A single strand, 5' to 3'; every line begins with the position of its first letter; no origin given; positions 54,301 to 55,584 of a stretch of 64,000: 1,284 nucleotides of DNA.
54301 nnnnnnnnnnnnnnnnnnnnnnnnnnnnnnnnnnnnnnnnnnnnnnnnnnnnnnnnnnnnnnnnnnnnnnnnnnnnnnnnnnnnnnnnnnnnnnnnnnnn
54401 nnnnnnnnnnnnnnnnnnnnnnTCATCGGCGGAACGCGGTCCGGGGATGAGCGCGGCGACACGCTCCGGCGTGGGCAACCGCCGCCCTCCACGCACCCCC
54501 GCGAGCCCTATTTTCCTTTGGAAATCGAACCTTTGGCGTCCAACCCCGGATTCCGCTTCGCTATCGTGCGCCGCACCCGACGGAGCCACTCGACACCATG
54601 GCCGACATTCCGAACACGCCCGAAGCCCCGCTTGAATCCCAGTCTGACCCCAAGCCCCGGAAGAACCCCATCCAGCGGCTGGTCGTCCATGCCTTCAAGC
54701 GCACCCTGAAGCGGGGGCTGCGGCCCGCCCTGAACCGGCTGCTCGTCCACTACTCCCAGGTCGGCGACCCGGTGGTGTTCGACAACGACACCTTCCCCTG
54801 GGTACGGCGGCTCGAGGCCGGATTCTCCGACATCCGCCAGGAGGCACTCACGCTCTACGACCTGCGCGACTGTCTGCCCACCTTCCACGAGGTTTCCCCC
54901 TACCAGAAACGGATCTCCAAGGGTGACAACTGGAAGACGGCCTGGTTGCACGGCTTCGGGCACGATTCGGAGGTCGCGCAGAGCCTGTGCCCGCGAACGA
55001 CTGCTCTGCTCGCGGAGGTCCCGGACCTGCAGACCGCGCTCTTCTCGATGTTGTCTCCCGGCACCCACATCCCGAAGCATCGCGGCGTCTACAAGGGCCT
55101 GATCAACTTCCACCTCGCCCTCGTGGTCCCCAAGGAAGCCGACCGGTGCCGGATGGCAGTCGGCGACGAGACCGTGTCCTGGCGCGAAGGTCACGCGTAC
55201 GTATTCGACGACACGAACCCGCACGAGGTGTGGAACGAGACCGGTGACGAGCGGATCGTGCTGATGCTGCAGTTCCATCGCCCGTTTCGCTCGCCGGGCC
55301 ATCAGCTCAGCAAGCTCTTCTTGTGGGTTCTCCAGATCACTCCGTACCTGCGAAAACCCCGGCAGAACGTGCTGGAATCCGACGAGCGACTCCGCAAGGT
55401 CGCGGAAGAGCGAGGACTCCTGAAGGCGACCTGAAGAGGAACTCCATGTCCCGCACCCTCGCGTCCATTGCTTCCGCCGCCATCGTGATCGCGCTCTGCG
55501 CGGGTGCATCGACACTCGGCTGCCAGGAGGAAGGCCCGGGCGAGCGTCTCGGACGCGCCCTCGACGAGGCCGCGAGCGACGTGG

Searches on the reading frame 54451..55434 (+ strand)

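Call 84: search_protein_families(library=pfam, proteins=[window:54451-55434:+], max_evalue=0.00001)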
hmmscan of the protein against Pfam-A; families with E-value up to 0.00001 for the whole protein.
window:54451-55434:+ (327 aa): 1 family
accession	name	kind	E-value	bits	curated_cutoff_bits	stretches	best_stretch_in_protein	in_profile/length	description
PF05118.21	Asp_Arg_Hydrox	-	1.3e-42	145.7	22.6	1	124-278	3-157/157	Aspartyl/Asparaginyl beta-hydroxylase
